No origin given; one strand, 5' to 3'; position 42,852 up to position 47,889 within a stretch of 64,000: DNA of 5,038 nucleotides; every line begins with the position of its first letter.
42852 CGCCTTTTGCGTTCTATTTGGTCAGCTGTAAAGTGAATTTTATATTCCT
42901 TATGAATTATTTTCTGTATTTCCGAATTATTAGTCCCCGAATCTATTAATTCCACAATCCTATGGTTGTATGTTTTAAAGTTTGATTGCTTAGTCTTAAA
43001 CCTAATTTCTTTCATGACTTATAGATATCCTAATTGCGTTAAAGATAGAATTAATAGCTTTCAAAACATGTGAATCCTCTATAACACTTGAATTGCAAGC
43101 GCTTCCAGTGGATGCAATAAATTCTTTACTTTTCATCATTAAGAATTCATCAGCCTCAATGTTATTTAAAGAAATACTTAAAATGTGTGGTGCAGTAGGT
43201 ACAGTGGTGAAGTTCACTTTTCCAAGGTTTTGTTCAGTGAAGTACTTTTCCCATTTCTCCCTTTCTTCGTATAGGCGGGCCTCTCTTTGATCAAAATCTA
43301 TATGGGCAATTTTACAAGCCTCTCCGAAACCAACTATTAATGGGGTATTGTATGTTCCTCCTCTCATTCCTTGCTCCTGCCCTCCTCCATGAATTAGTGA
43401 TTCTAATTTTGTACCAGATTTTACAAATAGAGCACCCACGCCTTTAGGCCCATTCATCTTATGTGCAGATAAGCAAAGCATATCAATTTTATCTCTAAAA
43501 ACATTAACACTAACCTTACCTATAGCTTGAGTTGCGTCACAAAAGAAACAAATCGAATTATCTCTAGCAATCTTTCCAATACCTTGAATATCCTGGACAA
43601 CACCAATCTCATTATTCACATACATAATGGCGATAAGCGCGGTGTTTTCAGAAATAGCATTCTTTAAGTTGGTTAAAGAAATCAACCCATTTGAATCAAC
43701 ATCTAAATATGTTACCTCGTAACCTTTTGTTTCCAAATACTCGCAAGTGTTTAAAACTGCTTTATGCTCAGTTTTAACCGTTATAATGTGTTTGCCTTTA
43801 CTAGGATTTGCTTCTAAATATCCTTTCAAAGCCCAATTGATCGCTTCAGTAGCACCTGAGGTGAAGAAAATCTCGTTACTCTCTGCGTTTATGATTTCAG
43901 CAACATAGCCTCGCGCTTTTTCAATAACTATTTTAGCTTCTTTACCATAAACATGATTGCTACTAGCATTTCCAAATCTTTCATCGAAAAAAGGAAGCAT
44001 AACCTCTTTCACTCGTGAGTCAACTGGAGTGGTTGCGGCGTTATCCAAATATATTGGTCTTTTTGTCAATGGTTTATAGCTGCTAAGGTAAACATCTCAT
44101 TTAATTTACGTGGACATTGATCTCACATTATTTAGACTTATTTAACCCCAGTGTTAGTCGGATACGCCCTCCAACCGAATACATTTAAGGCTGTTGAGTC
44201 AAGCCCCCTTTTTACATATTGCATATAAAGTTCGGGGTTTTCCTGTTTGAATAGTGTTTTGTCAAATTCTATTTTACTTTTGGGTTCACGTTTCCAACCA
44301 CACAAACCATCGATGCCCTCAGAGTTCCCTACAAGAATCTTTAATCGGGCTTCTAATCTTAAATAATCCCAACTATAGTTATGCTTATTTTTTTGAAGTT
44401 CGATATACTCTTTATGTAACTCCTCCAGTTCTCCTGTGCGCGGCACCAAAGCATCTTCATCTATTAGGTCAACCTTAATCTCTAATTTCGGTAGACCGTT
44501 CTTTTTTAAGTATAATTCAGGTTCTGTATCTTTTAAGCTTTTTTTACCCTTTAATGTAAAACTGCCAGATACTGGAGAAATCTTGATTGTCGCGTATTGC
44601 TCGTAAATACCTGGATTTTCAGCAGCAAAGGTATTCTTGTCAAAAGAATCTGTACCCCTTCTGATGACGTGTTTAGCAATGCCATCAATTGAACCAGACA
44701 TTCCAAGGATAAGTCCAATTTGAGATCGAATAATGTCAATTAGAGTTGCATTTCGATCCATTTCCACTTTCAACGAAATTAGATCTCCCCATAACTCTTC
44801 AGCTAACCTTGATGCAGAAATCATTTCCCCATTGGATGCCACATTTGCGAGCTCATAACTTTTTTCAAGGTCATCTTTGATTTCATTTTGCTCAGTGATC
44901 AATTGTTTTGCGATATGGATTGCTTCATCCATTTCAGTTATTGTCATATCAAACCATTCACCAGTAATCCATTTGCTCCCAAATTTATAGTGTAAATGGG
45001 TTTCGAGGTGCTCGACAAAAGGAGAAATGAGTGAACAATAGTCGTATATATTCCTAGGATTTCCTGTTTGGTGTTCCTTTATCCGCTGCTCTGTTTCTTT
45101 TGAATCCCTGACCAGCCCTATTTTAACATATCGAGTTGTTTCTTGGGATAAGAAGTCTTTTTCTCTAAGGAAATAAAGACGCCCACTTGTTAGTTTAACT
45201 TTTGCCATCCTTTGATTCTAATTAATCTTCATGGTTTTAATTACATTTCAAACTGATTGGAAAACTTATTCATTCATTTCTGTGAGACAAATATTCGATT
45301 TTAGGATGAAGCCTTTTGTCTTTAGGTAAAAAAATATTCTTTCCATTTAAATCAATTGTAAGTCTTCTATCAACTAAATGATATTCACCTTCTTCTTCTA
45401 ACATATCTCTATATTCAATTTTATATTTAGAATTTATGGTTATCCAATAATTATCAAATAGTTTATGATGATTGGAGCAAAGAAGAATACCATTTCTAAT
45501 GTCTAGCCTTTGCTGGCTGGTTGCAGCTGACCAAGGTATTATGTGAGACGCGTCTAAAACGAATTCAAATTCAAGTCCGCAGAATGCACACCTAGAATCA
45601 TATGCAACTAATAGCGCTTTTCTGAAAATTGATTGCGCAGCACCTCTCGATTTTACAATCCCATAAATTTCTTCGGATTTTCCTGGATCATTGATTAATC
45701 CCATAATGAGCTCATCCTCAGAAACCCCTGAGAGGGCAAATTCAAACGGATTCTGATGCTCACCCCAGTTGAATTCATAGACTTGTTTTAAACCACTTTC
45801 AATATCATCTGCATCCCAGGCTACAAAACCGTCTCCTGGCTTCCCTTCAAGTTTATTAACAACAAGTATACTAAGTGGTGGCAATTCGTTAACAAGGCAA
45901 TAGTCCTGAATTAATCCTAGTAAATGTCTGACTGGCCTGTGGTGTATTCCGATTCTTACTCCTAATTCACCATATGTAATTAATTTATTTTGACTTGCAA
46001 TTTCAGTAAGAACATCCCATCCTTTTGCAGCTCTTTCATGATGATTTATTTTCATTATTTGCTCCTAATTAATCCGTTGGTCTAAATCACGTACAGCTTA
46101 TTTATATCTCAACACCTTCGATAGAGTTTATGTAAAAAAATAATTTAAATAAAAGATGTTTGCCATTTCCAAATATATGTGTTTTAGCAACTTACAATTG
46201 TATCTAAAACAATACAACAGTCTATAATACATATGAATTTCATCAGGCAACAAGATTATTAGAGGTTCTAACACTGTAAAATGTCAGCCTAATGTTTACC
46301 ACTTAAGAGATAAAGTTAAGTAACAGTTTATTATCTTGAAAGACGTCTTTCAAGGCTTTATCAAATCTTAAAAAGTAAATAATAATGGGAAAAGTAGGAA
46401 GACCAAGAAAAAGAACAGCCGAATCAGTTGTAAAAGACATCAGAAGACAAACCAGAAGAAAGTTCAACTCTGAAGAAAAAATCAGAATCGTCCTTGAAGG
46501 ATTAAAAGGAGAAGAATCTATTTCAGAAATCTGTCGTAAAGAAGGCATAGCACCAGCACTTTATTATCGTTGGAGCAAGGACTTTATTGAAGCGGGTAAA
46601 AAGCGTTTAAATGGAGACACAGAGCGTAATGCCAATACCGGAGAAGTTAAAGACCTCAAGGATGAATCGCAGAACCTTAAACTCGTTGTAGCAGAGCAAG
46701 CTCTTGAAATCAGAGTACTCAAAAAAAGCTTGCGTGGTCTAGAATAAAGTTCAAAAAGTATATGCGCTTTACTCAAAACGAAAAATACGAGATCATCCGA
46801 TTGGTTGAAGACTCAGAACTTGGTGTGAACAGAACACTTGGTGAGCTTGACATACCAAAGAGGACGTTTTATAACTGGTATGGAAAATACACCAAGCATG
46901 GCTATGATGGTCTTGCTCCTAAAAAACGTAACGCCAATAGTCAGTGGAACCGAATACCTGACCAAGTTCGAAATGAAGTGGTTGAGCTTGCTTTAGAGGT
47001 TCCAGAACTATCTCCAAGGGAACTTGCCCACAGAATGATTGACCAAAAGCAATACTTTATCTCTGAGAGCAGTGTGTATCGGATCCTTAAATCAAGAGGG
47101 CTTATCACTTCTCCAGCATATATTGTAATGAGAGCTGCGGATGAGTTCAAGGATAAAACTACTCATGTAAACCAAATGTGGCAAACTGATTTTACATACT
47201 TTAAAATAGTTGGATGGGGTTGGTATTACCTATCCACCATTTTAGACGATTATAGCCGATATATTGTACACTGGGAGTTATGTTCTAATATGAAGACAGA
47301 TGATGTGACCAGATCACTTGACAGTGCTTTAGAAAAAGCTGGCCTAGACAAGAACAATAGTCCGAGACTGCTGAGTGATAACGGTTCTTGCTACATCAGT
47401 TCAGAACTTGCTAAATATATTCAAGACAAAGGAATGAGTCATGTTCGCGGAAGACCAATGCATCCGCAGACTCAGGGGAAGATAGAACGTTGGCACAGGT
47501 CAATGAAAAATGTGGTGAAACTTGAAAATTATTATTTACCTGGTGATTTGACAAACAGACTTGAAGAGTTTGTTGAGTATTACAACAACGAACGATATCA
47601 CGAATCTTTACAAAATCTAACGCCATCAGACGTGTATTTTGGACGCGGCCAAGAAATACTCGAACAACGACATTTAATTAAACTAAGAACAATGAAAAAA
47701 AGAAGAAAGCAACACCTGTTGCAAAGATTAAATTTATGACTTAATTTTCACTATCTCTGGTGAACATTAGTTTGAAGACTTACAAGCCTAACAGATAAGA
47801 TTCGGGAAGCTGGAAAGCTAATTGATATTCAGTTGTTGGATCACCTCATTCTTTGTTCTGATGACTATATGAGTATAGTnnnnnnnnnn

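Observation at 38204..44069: Cysteine-desulfurase-led operon encoding a TerB-like protein, an SF2 helicase and a GHKL/MORC-like ATPase: a candidate phosphorothioate-coupled restriction module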

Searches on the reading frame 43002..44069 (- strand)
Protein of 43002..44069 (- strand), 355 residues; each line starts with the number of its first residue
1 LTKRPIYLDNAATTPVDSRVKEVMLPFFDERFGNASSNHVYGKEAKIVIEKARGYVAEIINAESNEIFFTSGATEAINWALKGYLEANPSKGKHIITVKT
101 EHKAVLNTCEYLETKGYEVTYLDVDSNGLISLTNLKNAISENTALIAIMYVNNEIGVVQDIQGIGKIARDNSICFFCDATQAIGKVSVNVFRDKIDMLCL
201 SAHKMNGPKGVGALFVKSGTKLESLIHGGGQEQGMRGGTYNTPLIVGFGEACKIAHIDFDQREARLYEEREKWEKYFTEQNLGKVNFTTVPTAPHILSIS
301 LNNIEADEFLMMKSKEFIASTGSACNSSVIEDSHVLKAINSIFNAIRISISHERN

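Call 5: search_protein_families(library=padloc, proteins=[window:43002-44069:-], max_evalue=0.01)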
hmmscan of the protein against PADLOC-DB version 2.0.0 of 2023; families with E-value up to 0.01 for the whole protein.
window:43002-44069:- (355 aa): 2 families
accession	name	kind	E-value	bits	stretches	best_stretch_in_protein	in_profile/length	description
PDLC02759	SspA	-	2e-139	463.1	1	7-352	1-352/374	SspA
PDLC02657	DndA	-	1.3e-137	457.1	1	6-352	1-354/372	DndA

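Call 6: search_protein_families(library=pfam, proteins=[window:43002-44069:-], max_evalue=0.01)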
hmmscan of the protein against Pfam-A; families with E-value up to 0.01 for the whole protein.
window:43002-44069:- (355 aa): 4 families
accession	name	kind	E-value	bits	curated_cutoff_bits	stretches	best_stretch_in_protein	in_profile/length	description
PF00266.25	Aminotran_5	-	1.2e-72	245.4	21.5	1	6-352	1-361/371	Aminotransferase class-V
PF01041.23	DegT_DnrJ_EryC1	-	7.4e-11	42.3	19.8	1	70-185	45-152/360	DegT/DnrJ/EryC1/StrS aminotransferase family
PF01053.26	Cys_Met_Meta_PP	-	6.5e-07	28.7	27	1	30-204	35-198/381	Cys/Met metabolism PLP-dependent enzyme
PF01212.27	Beta_elim_lyase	-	0.0067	16.2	27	0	50-216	35-210/288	Beta-eliminating lyase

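Call 10: search_protein_families(library=ncbifam, proteins=[window:43002-44069:-], max_evalue=0.01)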
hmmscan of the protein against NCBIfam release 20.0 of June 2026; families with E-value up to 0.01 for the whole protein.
window:43002-44069:- (355 aa): 53 families (the best 25 are shown)
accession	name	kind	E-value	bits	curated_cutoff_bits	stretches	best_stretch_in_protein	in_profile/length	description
TIGR03402.1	FeS_nifS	equivalog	2.9e-119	398.2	530.75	1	6-351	1-351/379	cysteine desulfurase NifS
NF010611.0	PRK14012.1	equivalog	6.1e-117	391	548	1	2-341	3-346/406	IscS subfamily cysteine desulfurase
TIGR02006.1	IscS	equivalog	6.4e-116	387.7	643.2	1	3-340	2-341/402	IscS subfamily cysteine desulfurase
TIGR03235.1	DNA_S_dndA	equivalog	8.8e-110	367.3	480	1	7-348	1-351/353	cysteine desulfurase DndA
TIGR03403.1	nifS_epsilon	equivalog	1.5e-91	307.1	587.7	1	6-351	1-354/382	NifS family cysteine desulfurase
NF002806.0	PRK02948.1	subfamily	1.1e-75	255.1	304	1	6-341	2-339/381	IscS subfamily cysteine desulfurase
TIGR01977.1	am_tr_V_EF2568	hypoth_equivalog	1.3e-47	162.6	377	1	6-311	1-321/376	cysteine desulfurase family protein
TIGR01979.1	sufS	subfamily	1.8e-41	142.3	475.1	1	4-224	18-240/403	SufS family cysteine desulfurase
NF041166.1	f2_encap_cargo1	exception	9.6e-33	114.2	800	1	4-220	245-464/623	family 2A encapsulin nanocompartment cargo protein cysteine desulfurase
NF008126.0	PRK10874.1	equivalog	1.2e-27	97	607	1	3-230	18-249/401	cysteine desulfurase CsdA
NF006791.0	PRK09295.1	equivalog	2.8e-27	95.8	661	1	6-220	25-242/406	cysteine desulfurase SufS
NF040779.1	Sec_lyase_SclA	exception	2.4e-25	89.3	525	1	6-229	1-226/378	selenocysteine lyase SclA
TIGR03392.1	FeS_syn_CsdA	equivalog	6.5e-25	88.1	493.6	1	4-225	16-239/398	cysteine desulfurase CsdA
TIGR01976.1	am_tr_V_VC1184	hypoth_equivalog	4.8e-23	82.1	352.35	1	4-219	18-234/401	cysteine desulfurase-like protein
TIGR04343.1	egtE_PLP_lyase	equivalog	6.8e-18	64.6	400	1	40-220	47-219/370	ergothioneine biosynthesis PLP-dependent enzyme EgtE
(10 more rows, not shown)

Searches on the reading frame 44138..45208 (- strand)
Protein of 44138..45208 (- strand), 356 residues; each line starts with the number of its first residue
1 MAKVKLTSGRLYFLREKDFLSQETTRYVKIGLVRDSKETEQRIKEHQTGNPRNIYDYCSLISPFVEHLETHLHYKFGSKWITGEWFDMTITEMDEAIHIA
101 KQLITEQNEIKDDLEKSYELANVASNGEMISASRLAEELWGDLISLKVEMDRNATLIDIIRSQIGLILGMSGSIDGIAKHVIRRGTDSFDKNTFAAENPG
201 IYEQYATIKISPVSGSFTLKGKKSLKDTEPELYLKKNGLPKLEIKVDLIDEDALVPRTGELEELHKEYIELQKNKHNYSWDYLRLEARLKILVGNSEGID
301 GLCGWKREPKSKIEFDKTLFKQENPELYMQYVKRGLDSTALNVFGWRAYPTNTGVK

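Call 5: search_protein_families(library=padloc, proteins=[window:44138-45208:-], max_evalue=0.01)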
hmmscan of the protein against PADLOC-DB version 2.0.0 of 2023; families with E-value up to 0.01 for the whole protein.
window:44138-45208:- (356 aa): 0 families

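Call 6: search_protein_families(library=pfam, proteins=[window:44138-45208:-], max_evalue=0.01)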
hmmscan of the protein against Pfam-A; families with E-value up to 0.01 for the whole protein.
window:44138-45208:- (356 aa): 2 families
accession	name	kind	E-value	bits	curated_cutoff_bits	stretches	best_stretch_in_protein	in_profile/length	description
PF13455.12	MUG113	-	1.5e-07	32.4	22.3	1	28-97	1-70/73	Meiotically up-regulated gene 113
PF10544.15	T5orf172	-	2.6e-06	28.3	20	1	21-98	13-98/101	T5orf172 domain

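Call 10: search_protein_families(library=ncbifam, proteins=[window:44138-45208:-], max_evalue=0.01)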
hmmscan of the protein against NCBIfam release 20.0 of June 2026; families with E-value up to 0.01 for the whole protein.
window:44138-45208:- (356 aa): 0 families

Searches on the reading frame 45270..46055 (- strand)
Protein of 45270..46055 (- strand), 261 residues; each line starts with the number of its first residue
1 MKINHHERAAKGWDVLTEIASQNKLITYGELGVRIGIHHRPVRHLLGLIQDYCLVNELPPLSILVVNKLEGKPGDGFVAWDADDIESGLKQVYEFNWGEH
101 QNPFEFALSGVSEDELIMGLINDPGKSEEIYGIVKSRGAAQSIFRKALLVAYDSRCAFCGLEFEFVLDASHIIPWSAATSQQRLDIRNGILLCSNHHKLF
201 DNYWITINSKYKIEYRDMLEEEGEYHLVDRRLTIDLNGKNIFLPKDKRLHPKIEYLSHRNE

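Call 5: search_protein_families(library=padloc, proteins=[window:45270-46055:-], max_evalue=0.01)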
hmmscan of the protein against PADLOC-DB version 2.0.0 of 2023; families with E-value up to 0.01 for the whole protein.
window:45270-46055:- (261 aa): 4 families
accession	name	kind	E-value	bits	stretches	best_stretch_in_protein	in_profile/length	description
PDLC04132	HNH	-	3e-23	80.3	1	134-259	148-267/286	-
PDLC03546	HNH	-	1.5e-14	51.7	1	132-255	150-271/282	Type II restriction enzyme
PDLC00406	SduA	-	0.00013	20.1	1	137-203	16-96/326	DUF4263 domain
PDLC04773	PDC-M68A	-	0.0047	15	1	179-203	2-26/200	-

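Call 6: search_protein_families(library=pfam, proteins=[window:45270-46055:-], max_evalue=0.01)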
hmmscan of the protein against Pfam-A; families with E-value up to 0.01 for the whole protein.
window:45270-46055:- (261 aa): 2 families
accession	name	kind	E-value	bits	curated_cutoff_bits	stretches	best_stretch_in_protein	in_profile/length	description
PF13391.12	HNH_2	-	6.8e-17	61.5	21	1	156-208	1-66/66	HNH endonuclease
PF01844.29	HNH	-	4.2e-05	24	21.4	1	156-197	1-41/47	HNH endonuclease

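Call 10: search_protein_families(library=ncbifam, proteins=[window:45270-46055:-], max_evalue=0.01)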
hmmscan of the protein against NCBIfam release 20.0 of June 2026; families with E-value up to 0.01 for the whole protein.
window:45270-46055:- (261 aa): 2 families
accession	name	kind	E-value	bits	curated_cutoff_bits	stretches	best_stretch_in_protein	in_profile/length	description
NF045808.1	PT-DNA_restrict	exception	1.3e-17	63.9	180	1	137-257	158-276/284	phosphorothioated DNA-binding restriction endonuclease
NF045952.1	MAG4270_fam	hypoth_equivalog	0.00065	18.9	53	1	167-216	268-331/366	MAG4270 family putative restriction endonuclease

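Call 69: search_solved_structures(query=window:45270-46055:-, max_evalue=1, show_alignments=2)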
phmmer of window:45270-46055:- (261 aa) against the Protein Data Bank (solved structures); distinct sequences matched with E-value up to 1: 6.
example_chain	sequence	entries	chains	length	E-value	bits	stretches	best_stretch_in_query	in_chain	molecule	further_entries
6yex_A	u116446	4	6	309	5.2e-11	45.4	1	120-208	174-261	HNH endonuclease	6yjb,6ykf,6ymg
3rg8_A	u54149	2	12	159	0.55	12.5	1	19-78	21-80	Phosphoribosylaminoimidazole carboxylase, PurE protein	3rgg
5e8c_A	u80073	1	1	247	0.75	12.1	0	34-91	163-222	UL31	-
5c5d_A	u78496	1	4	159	0.77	12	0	19-78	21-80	phosphoribosylaminoimidazole carboxylase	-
5fki_1A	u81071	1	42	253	0.78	12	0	34-91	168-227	UL31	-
4z3u_B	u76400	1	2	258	0.81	12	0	34-91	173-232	UL31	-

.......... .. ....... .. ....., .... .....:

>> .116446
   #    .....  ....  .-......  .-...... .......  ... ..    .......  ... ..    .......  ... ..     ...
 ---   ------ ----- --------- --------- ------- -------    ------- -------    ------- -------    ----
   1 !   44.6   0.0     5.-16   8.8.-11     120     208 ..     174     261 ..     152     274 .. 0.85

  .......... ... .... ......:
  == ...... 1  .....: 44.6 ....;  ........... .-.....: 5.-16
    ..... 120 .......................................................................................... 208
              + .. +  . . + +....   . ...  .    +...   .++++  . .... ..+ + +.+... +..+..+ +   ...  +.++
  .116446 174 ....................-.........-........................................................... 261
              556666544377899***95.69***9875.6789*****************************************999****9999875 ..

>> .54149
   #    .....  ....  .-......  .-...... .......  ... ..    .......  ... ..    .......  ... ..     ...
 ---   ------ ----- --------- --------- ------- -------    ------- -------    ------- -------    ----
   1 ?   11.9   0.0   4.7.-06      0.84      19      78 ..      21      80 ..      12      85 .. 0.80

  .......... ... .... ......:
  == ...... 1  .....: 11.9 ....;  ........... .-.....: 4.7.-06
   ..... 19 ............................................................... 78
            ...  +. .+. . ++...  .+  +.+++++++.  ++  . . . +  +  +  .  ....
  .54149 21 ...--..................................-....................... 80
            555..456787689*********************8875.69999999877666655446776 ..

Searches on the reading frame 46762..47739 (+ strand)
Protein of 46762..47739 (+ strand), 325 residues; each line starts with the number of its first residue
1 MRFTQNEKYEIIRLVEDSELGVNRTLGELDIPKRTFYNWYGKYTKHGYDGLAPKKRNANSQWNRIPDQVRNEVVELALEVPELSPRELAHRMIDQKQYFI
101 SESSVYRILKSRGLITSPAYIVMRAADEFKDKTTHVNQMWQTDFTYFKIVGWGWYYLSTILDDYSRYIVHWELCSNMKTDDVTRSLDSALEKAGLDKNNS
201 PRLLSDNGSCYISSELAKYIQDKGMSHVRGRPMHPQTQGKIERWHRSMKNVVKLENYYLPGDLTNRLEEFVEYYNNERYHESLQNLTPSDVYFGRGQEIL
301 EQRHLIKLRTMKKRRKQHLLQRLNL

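Call 80: search_protein_families(library=pfam, proteins=[window:46762-47739:+], max_evalue=0.0001)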
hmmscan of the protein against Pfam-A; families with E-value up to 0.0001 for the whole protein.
window:46762-47739:+ (325 aa): 7 families
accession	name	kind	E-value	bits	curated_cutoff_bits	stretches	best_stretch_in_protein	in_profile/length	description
PF00665.32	rve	-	2.9e-26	92.1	32.6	1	134-235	2-102/102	Integrase core domain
PF13565.12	HTH_32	-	2.6e-16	60.4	33.7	1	35-109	1-73/73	Homeodomain-like domain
PF13683.12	rve_3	-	2e-11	43.9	26.5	1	224-288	2-67/67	Integrase core domain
PF13384.12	HTH_23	-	4.9e-07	29.8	24.6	0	7-51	6-49/50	Homeodomain-like domain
PF24764.1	rva_4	-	2.9e-06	27.6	26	1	135-252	6-116/194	Integrase core domain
PF13518.12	HTH_28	-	2.4e-05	24.7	25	0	7-56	1-49/52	Helix-turn-helix domain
PF13333.12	rve_2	-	7.2e-05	23.3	22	0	263-289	23-49/56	Integrase core domain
